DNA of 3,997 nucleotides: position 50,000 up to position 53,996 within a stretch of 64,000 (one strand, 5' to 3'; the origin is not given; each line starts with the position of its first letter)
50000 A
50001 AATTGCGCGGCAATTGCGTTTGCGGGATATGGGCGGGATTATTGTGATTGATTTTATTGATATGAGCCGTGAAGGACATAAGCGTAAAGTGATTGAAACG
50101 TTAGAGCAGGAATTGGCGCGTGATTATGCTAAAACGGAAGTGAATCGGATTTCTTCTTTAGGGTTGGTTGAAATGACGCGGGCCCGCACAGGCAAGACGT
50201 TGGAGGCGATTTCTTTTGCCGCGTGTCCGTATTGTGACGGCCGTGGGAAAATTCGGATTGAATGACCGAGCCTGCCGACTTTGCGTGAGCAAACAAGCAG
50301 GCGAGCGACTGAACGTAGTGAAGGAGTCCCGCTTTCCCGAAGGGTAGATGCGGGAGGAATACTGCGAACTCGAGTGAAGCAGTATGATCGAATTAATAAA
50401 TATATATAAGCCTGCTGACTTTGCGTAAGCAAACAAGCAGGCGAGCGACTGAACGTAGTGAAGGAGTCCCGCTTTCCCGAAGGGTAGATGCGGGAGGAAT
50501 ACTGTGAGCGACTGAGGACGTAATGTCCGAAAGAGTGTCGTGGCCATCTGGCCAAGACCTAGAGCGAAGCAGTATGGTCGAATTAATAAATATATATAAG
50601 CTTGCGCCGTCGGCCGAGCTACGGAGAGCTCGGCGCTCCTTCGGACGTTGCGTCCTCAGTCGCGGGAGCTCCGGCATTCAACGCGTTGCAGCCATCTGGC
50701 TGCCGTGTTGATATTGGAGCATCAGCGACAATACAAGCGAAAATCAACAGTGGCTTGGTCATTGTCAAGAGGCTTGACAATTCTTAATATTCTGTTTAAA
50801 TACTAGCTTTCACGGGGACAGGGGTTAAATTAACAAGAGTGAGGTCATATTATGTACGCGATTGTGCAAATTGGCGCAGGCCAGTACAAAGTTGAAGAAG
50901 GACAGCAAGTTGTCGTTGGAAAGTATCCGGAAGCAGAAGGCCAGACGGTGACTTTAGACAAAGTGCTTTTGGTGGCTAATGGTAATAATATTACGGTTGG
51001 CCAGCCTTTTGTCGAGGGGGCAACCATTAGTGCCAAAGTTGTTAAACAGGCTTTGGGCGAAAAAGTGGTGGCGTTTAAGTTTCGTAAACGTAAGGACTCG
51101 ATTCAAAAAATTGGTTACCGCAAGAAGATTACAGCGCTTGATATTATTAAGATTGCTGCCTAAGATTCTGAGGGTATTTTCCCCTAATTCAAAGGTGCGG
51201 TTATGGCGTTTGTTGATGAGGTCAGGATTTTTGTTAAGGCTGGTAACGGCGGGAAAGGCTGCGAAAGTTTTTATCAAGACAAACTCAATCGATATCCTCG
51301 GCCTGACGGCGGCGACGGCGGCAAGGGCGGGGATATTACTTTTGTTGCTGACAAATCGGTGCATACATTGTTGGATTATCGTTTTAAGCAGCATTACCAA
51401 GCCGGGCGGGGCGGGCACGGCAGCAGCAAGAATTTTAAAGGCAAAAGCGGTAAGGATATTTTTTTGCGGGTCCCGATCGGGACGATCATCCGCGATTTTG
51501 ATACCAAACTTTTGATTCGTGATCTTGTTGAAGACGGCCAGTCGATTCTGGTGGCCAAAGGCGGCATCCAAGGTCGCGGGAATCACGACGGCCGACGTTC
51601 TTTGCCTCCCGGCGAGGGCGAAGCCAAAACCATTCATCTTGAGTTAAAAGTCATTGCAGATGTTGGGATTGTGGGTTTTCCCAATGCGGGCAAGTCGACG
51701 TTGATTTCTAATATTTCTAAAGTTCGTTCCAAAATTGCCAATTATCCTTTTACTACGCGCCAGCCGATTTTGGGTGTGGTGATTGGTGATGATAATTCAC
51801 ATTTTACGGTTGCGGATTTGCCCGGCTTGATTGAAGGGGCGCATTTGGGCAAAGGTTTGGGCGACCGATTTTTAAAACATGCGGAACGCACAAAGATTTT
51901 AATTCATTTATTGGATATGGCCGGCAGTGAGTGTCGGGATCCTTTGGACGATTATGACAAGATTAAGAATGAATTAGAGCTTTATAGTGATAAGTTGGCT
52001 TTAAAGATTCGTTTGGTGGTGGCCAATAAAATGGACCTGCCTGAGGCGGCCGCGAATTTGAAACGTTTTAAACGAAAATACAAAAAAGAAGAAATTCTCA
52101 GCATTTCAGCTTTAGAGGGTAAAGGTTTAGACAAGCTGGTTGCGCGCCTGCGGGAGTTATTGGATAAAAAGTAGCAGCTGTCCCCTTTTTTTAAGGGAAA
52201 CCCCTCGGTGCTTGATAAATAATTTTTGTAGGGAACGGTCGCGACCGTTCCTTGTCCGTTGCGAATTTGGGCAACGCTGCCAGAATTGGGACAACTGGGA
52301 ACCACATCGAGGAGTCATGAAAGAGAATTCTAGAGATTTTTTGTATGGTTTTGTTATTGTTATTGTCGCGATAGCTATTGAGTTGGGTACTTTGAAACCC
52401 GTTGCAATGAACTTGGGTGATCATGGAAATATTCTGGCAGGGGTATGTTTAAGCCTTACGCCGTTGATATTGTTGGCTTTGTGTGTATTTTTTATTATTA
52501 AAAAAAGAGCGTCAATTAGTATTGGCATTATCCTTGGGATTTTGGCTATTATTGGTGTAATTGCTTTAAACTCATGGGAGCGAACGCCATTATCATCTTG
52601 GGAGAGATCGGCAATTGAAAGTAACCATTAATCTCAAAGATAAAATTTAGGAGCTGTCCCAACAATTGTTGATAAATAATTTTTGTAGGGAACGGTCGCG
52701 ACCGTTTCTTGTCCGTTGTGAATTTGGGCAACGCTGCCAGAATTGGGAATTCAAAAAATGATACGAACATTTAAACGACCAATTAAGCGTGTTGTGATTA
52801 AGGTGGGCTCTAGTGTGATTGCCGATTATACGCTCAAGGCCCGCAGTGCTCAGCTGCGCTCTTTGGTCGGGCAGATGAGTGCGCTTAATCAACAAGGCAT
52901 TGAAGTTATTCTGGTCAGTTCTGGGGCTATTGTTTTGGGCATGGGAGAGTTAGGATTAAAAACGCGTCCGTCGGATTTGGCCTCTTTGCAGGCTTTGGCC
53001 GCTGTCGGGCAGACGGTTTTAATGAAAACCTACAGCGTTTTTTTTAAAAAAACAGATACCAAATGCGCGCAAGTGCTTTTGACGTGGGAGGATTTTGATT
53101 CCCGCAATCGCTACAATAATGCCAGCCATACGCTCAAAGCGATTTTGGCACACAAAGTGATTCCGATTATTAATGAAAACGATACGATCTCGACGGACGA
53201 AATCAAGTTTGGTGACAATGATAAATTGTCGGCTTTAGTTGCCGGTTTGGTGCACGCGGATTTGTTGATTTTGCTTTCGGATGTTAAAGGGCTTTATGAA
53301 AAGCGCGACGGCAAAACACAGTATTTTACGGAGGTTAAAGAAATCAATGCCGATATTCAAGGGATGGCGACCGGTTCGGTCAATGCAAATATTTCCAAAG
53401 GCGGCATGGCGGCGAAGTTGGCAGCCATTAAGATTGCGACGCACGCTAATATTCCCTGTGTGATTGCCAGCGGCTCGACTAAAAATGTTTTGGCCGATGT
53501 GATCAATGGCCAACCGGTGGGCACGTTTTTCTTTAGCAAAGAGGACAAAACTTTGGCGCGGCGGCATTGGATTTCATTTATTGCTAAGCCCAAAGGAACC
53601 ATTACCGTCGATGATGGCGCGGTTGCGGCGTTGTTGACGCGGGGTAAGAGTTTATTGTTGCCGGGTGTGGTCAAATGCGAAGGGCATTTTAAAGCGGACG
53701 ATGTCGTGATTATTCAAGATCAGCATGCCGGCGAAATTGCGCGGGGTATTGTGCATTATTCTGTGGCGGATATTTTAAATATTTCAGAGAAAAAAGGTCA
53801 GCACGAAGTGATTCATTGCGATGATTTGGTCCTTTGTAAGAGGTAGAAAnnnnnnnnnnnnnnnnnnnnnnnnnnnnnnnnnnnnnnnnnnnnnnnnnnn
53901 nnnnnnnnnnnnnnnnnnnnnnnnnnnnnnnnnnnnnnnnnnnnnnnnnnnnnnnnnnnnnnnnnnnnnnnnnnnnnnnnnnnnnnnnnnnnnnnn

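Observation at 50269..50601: GC-rich 140-bp tandem duplication of a hairpin-dense unit between rng and rplU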

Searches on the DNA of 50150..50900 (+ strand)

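Call 5: search_rna_families(source=window, start=50150, end=50900, threshold=evalue, max_evalue=10, show_alignments=4)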
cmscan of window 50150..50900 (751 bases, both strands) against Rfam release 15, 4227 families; matches with E-value up to 10: 1.
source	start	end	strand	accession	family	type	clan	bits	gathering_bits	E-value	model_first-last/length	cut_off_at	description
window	50686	50721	+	RF01727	SAM-SAH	Cis-reg; riboswitch;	-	16.6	40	0.48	1-49/49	no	SAM/SAH riboswitch aptamer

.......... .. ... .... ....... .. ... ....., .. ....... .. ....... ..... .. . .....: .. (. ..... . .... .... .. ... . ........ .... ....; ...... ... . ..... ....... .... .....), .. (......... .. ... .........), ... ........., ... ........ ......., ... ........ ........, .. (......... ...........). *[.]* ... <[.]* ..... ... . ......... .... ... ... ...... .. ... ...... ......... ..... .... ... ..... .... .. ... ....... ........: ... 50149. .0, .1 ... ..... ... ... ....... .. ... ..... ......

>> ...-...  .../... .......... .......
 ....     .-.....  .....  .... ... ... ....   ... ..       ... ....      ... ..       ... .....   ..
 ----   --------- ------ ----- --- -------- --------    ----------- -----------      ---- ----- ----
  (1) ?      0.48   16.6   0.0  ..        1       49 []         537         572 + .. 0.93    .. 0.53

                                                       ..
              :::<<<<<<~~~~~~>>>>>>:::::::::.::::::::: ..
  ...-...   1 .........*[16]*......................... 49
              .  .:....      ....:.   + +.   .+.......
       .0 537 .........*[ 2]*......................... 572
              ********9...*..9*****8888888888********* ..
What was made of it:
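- On Any Rfam 15 family (including L21_leader, group II intron, self-cleaving ribozymes, 6S, SRP, RNase P, tmRNA): The stretch 50150-50900 at E up to 10 gives only a 16.6-bit SAM-SAH chance hit at 50686-50721 (call 5).
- Closest known: L21 leader. Different: No cmscan match even at E up to 10 (call 5).
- There is no match to L21_leader or any other Rfam leader, even at E up to 10 (call 5).
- Tried and rejected: Group II intron domain V for hairpin 1: the bulge asymmetry is reversed and there is no Intron_gpII hit (call 5). Hammerhead or other self-cleaving ribozyme in a rolling-circle-like tandem: the core motifs are absent on inspection and there is no Rfam hit (call 5).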

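Call 54: build_rna_model(alignment_id=A1, structure=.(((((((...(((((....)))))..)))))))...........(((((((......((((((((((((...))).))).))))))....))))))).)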
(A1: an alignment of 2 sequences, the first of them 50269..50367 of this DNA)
Model R1 built from alignment A1 (2 sequences, 99 columns); structure: as given.
model positions 99; base pairs 31; branch points 1; effective number of sequences 0.64; information 0.59 bits per position. Calibrated on 0.2 Mb of random sequence (short: E-values are rough).
structure used (alignment columns):
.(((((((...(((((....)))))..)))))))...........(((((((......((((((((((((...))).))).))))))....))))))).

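Call 55: search_with_rna_model(model_id=R1, sources=[window, L005, L007, L008, L010, L011, L012, L013, L014, L015, L018, L020, L021, L023, L024, L025, L026, L027, L028, L029, L030, L031, L032, L033, L034, L035, L036, L037, L038, L039, L040, L041, L042, L043, L044, L045, L046, L047, L048, L049, L050, L051, L052, L053, L054, L055, L056, L057, L058, L059, L060, L061, L062, L063, L064, L065, L066, L067, L068, L069, L070, L071, L072, L073, L074, L075, L076, L077, L078, L079, L080, L081], max_evalue=10)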
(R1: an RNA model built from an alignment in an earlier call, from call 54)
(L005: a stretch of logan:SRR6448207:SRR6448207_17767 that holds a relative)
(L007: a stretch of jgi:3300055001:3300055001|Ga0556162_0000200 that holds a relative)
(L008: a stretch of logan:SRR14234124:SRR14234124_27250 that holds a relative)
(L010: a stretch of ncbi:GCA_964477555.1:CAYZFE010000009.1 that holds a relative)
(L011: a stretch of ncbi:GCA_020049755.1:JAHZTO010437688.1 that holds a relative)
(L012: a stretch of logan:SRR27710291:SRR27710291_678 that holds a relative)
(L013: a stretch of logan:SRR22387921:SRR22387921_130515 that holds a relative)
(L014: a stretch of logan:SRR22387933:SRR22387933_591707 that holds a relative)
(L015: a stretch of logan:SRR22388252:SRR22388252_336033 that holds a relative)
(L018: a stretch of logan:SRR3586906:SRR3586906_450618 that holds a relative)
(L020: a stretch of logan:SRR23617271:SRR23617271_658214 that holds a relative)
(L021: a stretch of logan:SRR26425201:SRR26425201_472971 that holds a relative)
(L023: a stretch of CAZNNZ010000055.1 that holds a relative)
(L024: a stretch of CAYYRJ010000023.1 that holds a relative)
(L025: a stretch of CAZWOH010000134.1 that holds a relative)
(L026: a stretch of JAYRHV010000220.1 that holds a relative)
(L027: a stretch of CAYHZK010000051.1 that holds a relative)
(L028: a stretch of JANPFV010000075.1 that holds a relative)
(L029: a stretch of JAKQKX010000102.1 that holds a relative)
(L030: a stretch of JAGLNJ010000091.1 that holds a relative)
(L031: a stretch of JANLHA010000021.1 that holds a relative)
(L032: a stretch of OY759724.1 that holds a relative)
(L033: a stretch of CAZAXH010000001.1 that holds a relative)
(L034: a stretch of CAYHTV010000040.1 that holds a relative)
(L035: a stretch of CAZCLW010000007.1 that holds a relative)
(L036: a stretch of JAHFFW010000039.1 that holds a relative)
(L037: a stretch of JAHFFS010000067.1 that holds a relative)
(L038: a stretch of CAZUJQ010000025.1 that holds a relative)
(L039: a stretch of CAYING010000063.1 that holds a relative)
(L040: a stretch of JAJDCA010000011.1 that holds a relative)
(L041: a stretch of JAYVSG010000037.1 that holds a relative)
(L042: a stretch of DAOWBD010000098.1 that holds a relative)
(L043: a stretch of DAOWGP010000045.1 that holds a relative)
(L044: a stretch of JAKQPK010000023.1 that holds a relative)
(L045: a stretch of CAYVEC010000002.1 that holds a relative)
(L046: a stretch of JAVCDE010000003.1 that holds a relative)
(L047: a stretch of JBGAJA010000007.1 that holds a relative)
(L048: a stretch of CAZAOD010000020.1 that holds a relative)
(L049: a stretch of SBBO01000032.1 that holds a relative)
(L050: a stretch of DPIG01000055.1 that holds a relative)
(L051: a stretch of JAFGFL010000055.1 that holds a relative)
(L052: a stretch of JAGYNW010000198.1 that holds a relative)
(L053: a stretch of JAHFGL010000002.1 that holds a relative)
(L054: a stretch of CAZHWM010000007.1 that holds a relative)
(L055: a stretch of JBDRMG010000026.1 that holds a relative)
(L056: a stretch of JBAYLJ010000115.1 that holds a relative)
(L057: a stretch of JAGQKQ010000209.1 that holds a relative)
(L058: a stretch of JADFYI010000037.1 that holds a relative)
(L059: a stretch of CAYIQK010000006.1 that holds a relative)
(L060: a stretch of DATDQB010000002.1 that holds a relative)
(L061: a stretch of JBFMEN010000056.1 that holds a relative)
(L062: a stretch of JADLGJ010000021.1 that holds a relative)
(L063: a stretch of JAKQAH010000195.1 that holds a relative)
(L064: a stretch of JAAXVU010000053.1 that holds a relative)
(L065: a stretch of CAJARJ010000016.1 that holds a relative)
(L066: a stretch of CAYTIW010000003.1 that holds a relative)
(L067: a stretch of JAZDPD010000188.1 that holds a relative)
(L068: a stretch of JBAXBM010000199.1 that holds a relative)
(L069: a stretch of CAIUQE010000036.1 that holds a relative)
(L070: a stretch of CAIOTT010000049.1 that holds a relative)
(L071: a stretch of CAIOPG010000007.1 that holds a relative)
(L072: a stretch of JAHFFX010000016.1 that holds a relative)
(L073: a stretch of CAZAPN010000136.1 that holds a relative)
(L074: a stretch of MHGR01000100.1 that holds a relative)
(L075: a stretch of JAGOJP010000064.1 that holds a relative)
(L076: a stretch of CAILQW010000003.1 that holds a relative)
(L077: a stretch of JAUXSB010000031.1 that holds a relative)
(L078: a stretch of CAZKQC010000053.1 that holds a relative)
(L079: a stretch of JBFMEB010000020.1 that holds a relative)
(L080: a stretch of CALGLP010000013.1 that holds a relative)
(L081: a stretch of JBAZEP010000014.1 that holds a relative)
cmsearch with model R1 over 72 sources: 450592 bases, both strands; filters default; matches with E-value up to 10: 2.
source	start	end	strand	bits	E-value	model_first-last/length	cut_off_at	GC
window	50409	50507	+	124.2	2.2e-21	1-99/99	no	0.55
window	50269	50367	+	123.9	2.6e-21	1-99/99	no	0.58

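Call 66: search_dna_similar(query=window:50266-50780:+, collection=phages, mode=distant, max_evalue=0.01)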
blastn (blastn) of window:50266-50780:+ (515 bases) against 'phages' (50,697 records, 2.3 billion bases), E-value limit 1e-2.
No match.

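Call 67: search_dna_similar(query=window:50266-50780:+, collection=plasmids, mode=distant, max_evalue=0.01)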
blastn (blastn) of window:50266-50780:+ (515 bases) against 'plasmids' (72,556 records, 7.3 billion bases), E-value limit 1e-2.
No match.

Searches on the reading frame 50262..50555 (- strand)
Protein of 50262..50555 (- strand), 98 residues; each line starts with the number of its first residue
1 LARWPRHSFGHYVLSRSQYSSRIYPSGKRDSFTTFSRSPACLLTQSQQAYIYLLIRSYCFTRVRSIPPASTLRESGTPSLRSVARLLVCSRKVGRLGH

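Call 39: find_homologous_proteins(query=window:50262-50555:-, max_evalue=1)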
Query seq(98 aa): 4 candidates shared short words with the query, none scored E <= 1.

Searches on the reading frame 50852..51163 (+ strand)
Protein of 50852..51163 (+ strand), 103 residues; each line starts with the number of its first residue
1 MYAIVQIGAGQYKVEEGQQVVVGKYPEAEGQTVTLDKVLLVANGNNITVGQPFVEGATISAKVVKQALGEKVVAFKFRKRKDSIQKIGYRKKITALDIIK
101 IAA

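Call 16: search_protein_families(library=ncbifam, proteins=[window:50852-51163:+])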
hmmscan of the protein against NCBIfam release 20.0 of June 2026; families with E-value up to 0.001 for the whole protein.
window:50852-51163:+ (103 aa): 3 families
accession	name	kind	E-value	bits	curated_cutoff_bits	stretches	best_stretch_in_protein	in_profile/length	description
TIGR00061.1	L21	equivalog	1.6e-31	108.7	43.7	1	2-101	1-100/101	50S ribosomal protein L21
NF008916.0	PRK12278.1-4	equivalog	1.6e-21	77.2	193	1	1-102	1-102/223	50S ribosomal protein L21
NF008915.0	PRK12278.1-1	equivalog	6.2e-21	75.3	281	1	1-102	1-102/216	50S ribosomal protein L21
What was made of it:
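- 50852..51163 (+): rplU (50S ribosomal protein L21). TIGR00061, E = 1.6e-31 (call 16).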

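Call 41: find_encoding_contigs(protein=window:50852-51163:+, flank=3000, max_places=8)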
Protein window:50852-51163:+ (103 aa): 3 contigs read that carry it; 2 places shown.
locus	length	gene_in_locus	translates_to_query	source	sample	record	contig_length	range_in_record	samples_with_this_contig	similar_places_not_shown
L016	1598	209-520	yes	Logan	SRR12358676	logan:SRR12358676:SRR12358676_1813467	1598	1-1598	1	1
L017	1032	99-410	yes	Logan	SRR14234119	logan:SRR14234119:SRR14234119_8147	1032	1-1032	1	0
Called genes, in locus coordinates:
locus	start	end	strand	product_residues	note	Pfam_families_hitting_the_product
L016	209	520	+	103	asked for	PF00829:Ribosomal_L21p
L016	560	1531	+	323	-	PF01018:GTP1_OBG, PF02421:FeoB_N, PF01926:MMR_HSR1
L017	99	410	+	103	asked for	PF00829:Ribosomal_L21p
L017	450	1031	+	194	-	?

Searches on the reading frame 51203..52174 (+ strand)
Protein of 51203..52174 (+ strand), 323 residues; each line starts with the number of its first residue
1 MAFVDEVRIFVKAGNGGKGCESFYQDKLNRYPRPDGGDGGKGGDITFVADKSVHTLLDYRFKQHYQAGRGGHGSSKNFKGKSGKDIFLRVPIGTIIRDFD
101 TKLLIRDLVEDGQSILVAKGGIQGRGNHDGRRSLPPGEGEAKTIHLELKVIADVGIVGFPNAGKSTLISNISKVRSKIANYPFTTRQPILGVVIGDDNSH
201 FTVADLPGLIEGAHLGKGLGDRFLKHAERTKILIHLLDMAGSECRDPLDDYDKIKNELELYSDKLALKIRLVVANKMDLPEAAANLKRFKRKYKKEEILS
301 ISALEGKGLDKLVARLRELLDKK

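Call 16: search_protein_families(library=ncbifam, proteins=[window:51203-52174:+])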
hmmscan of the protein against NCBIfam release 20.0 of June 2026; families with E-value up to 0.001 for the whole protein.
window:51203-52174:+ (323 aa): 21 families
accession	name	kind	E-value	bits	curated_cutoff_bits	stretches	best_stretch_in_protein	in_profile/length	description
NF008955.0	PRK12297.1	equivalog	2.4e-124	415.5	406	1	1-322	1-330/429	GTPase ObgE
TIGR02729.1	Obg_CgtA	equivalog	4.5e-113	377.6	280.25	1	3-320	1-328/329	Obg family GTPase CgtA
NF008956.1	PRK12299.1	equivalog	1.6e-110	369.1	300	1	3-321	2-326/327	GTPase ObgE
NF008954.1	PRK12296.1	equivalog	5.3e-96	321.9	377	1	2-321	3-340/470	GTPase ObgE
NF007171.0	PRK09602.1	subfamily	3.2e-24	85.5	387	2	203-259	77-143/397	YchF-related putative GTPase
NF000908.1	PRK00089.1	equivalog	3.4e-18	65.9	237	1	154-322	6-169/291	GTPase Era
TIGR00231.1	small_GTP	domain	6.1e-17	61.9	42.5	1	153-314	5-160/164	GTP-binding protein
TIGR03156.1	GTP_HflX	equivalog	4.7e-16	58.6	216.75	1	151-319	189-350/351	GTPase HflX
TIGR00092.1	TIGR00092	equivalog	4.2e-15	55.7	279.2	1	154-260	5-135/368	redox-regulated ATPase YchF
NF008280.0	PRK11058.1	equivalog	1.1e-11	44.2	441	1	151-320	197-361/426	ribosome rescue GTPase HflX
TIGR00436.1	era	equivalog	1.2e-11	44.5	116.25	1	154-321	3-164/270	GTPase Era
TIGR03594.1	GTPase_EngA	equivalog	4.4e-11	42.4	306.7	1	154-321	3-161/432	ribosome biogenesis GTPase Der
NF003661.0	PRK05291.1-3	equivalog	1.3e-10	41.2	380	1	153-321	218-371/448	tRNA uridine-5-carboxymethylaminomethyl(34) synthesis GTPase MnmE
TIGR03596.1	GTPase_YlqF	equivalog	5.2e-09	35.9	208.2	1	154-210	121-174/276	ribosome biogenesis GTPase YlqF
TIGR03918.1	GTP_HydF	equivalog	1.2e-08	34.2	325.55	1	153-322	9-169/392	[FeFe] hydrogenase H-cluster maturation GTPase HydF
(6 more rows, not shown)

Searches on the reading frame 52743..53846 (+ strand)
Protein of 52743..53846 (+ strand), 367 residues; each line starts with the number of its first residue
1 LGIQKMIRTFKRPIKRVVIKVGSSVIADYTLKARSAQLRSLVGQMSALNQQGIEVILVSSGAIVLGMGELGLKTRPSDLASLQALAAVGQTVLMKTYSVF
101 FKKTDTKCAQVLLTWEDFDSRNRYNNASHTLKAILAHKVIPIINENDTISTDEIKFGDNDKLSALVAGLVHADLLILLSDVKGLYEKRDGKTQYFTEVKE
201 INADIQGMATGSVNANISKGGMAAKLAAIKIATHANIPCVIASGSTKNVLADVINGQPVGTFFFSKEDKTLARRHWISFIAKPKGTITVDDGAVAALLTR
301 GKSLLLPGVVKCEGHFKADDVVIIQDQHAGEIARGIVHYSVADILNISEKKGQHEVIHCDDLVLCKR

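Call 16: search_protein_families(library=ncbifam, proteins=[window:52743-53846:+])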
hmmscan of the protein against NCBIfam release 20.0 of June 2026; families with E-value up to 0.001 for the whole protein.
window:52743-53846:+ (367 aa): 18 families
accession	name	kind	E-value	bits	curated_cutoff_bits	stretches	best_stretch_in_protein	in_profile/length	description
TIGR01027.1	proB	equivalog_domain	9.3e-114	380.3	186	1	15-353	1-341/363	glutamate 5-kinase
TIGR01092.1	P5CS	equivalog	2.7e-50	171.4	796.75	1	8-266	1-276/715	delta l-pyrroline-5-carboxylate synthetase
TIGR03684.1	arCOG00985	hypoth_equivalog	5.4e-10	39.3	120.6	1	254-353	45-139/154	arCOG04150 universal archaeal PUA-domain protein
TIGR00451.1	unchar_dom_2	domain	3.2e-08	33.7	27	1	263-353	9-99/107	uncharacterized domain 2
NF040647.1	IPPK_Arch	equivalog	3.4e-08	33.1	120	1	124-261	117-257/259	isopentenyl phosphate kinase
TIGR00761.1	argB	equivalog_domain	1.4e-07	31.3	151.3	1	129-238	126-227/231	acetylglutamate kinase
NF011153.0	PRK14560.1-4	equivalog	2.5e-06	27.5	169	1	254-351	51-145/162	putative RNA-binding protein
NF010661.0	PRK14058.1-3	equivalog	3.4e-05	23.1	251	1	130-257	143-266/283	acetylglutamate/acetylaminoadipate kinase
TIGR02076.1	pyrH_arch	equivalog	3.7e-05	23.4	158.05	1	160-261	119-219/222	UMP kinase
NF011152.0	PRK14560.1-3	equivalog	4e-05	23.5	249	1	283-361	80-158/165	putative RNA-binding protein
NF010659.0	PRK14058.1-1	equivalog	8.9e-05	21.7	223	1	131-241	143-245/267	[LysW]-aminoadipate kinase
NF010367.0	PRK13795.1-2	equivalog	0.00012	20.7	456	1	283-345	126-186/584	hypothetical protein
NF011154.0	PRK14560.1-6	equivalog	0.00014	22.1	224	1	284-335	76-127/159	putative RNA-binding protein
NF011150.0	PRK14560.1-1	equivalog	0.00017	21.4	217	1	286-354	71-136/155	putative RNA-binding protein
NF003280.0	PRK04270.1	equivalog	0.00031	19.6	242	1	285-350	235-299/323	RNA-guided pseudouridylation complex pseudouridine synthase subunit Cbf5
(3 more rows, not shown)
